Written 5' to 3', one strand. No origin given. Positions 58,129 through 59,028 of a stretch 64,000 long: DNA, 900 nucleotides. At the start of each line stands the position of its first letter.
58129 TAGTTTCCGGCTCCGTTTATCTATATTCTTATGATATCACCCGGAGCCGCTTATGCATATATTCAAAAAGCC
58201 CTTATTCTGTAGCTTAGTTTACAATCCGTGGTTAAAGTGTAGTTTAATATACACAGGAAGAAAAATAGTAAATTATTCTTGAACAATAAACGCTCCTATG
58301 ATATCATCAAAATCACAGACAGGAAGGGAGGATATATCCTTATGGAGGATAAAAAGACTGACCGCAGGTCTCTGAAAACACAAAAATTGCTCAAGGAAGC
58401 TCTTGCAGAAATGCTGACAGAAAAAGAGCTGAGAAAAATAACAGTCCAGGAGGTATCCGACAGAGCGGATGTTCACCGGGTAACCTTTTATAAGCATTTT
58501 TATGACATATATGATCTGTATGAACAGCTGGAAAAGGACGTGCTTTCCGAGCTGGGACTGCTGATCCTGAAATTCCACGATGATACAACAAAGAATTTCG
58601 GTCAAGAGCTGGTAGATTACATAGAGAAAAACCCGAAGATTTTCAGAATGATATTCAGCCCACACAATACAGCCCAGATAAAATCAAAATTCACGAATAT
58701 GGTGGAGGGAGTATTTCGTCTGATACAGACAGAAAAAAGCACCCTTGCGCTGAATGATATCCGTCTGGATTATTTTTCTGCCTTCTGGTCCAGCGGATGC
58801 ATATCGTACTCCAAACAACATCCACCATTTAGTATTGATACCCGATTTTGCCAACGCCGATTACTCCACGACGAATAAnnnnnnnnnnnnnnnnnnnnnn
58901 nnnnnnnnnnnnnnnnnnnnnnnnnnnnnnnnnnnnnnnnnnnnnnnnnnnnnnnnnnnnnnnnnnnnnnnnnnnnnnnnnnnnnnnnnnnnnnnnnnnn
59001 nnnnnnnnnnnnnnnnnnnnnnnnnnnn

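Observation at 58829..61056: Two unassignable, translationally coupled genes appended to a type I restriction hsdR: candidate undescribed defence module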

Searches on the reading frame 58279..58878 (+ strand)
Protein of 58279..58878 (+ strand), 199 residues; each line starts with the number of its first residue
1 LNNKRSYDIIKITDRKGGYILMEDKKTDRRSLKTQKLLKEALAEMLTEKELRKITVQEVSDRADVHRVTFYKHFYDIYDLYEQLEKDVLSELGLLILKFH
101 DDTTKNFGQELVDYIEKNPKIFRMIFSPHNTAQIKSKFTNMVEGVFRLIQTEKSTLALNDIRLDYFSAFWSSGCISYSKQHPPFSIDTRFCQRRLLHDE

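Call 3: search_protein_families(library=pfam, proteins=[window:58279-58878:+], max_evalue=1)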
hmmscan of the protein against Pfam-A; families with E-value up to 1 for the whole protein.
window:58279-58878:+ (199 aa): 5 families
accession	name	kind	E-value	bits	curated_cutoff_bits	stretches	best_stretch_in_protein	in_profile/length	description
PF14278.11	TetR_C_8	-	4.4e-07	30.4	26.1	1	103-177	2-77/103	Transcriptional regulator C-terminal region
PF00440.29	TetR_N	-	4.7e-05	23.5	24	1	41-83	4-46/47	Bacterial regulatory proteins, tetR family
PF19776.5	DUF6262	-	0.0035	18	29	1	29-73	11-53/110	Family of unknown function (DUF6262)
PF13022.12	HTH_Tnp_1_2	-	0.0061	17.1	27.9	1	40-73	13-46/122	Helix-turn-helix of insertion element transposase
PF02033.23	RBFA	-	0.068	13.9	34.7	1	30-77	1-53/105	Ribosome-binding factor A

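Call 4: search_protein_families(library=padloc, proteins=[window:58279-58878:+], max_evalue=1)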
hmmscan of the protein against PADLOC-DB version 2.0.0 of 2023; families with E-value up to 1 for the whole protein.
window:58279-58878:+ (199 aa): 1 family
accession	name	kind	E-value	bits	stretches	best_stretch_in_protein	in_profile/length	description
PDLC02289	AbiEii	-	0.00022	18.8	1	63-144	201-277/309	AbiEii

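Call 5: search_protein_families(library=ncbifam, proteins=[window:58279-58878:+], max_evalue=1)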
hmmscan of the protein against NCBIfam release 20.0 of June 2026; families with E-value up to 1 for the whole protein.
window:58279-58878:+ (199 aa): 17 families
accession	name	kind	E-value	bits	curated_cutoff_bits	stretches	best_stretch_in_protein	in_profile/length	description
TIGR02366.1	DHAK_reg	equivalog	2.2e-12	47.3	129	1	31-178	1-149/176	dihydroxyacetone kinase transcriptional activator DhaS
NF008402.0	PRK11202.1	equivalog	3.3e-06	26.9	151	1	33-102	11-77/211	HTH-type transcriptional repressor FabR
NF051852.1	efflux_TF_MtrR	exception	3.4e-06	27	280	1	25-143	2-113/205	multidrug efflux system transcriptional repressor MtrR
NF007015.0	PRK09480.1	equivalog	1.7e-05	24.5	120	1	33-126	11-109/197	nucleoid occlusion factor SlmA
NF007430.0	PRK09975.1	equivalog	3.7e-05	23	274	1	25-87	3-65/220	acrEF/envCD operon transcriptional regulator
NF053731.1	TransRegFasRMycb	equivalog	0.00011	22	330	1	30-151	9-141/199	HTH-type transcriptional activator FasR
NF041196.1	ScbR_bind_reg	equivalog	0.0027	17.9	150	1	29-113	2-85/191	ScbR family autoregulator-binding transcription factor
NF007949.0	PRK10668.1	equivalog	0.0043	16.5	271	1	25-96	3-74/216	multidrug efflux transporter transcriptional repressor AcrR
NF047333.1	Chlam_inc_CT214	subfamily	0.0065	15.7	90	1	48-159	91-170/500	CT214 family putative inclusion membrane protein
TIGR03713.1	acc_sec_asp1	equivalog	0.012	14.9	136.1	1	62-159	297-390/519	accessory Sec system protein Asp1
NF000040.3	Tn10_TetC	equivalog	0.024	14.8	425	1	22-89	1-69/197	tetracyline resistance-associated transcriptional repressor TetC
NF010319.1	PRK13756.1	equivalog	0.029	14.2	265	1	32-123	2-85/199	tetracycline resistance transcriptional repressor TetR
TIGR03968.1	mycofact_TetR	equivalog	0.045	13.3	224.9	1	27-75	3-51/190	mycofactocin system transcriptional regulator MftR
NF011314.0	PRK14725.1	equivalog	0.048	12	642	1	45-99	429-480/614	pyruvate kinase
NF003361.0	PRK04435.1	equivalog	0.067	13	131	1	42-88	20-70/148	ACT domain-containing protein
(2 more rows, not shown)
